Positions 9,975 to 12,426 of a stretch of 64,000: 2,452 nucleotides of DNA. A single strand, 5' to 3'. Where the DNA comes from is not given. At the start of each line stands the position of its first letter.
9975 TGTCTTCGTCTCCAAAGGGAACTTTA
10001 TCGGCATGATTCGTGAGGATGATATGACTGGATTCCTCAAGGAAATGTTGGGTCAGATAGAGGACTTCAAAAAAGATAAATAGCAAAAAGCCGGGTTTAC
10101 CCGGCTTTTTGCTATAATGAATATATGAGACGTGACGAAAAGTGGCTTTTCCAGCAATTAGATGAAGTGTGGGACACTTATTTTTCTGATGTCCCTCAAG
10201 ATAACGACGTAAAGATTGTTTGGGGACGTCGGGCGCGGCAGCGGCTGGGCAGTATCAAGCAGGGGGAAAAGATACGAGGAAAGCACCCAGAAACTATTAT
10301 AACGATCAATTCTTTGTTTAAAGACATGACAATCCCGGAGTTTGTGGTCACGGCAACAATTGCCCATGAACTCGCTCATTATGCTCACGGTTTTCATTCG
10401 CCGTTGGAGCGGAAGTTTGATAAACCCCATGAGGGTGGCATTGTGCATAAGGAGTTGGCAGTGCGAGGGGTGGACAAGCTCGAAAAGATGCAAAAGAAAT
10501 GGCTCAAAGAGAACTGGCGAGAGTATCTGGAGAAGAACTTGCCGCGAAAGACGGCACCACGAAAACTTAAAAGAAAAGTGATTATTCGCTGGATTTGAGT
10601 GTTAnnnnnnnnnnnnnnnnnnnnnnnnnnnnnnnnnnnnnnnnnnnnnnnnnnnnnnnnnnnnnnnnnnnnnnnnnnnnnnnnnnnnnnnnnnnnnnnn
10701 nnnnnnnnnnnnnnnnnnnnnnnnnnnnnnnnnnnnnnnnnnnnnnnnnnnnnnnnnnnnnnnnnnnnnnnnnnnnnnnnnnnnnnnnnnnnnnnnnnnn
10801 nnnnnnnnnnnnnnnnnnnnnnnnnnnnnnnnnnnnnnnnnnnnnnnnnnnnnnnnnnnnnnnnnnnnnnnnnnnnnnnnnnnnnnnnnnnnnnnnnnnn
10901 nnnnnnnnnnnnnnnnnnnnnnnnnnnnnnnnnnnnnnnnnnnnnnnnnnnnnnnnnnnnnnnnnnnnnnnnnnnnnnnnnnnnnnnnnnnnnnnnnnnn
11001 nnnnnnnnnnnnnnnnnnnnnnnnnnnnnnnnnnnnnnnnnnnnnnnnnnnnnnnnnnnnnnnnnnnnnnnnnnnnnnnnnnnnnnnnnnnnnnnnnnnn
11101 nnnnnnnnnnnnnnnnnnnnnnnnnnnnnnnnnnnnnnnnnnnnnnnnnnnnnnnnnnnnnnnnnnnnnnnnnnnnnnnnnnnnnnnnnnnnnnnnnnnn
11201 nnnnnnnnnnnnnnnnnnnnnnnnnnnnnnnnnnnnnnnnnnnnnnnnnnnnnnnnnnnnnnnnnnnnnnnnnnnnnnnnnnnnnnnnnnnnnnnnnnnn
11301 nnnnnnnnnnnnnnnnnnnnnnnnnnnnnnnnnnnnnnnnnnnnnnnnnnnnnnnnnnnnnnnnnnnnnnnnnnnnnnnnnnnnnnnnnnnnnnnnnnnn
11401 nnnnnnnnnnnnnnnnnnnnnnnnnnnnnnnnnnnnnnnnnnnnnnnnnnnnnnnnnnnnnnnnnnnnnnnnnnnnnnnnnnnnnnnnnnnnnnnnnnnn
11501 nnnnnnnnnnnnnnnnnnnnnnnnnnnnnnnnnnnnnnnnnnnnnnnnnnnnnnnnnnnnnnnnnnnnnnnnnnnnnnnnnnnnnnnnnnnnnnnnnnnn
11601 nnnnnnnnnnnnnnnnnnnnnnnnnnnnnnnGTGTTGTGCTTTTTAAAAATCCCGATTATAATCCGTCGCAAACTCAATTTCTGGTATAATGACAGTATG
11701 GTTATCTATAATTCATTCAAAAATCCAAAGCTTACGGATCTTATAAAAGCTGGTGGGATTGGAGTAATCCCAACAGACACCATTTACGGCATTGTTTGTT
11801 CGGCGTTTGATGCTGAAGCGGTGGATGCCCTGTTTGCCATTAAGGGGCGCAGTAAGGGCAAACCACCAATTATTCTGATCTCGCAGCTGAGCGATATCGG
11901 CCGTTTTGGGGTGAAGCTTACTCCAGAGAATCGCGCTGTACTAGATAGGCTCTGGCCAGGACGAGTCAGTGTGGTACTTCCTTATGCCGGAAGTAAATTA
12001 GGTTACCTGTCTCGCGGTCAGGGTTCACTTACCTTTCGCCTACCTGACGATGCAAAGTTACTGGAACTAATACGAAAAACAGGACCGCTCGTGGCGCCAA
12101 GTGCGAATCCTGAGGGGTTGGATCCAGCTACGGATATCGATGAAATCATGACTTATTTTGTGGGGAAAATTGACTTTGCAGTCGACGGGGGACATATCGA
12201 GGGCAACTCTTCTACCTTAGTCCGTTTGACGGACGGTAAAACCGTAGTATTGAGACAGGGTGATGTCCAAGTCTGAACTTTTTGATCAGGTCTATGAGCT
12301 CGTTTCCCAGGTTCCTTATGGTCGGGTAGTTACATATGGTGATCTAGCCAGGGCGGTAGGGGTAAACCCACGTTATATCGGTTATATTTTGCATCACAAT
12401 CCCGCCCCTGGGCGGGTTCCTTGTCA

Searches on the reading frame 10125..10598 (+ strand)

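Call 58: search_protein_families(library=pfam, proteins=[window:10125-10598:+], max_evalue=0.001)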
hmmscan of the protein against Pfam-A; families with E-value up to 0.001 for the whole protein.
window:10125-10598:+ (157 aa): 1 family
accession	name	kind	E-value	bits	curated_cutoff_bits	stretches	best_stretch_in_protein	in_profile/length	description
PF10263.15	SprT-like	-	0.00053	20.2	25.6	1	11-102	7-84/108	SprT-like family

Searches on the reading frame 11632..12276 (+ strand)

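Call 58: search_protein_families(library=pfam, proteins=[window:11632-12276:+], max_evalue=0.001)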
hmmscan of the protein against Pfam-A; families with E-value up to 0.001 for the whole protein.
window:11632-12276:+ (214 aa): 1 family
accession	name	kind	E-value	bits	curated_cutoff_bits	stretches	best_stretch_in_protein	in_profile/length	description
PF01300.24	Sua5_yciO_yrdC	-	2.3e-42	145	25.1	1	37-210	2-178/178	Telomere recombination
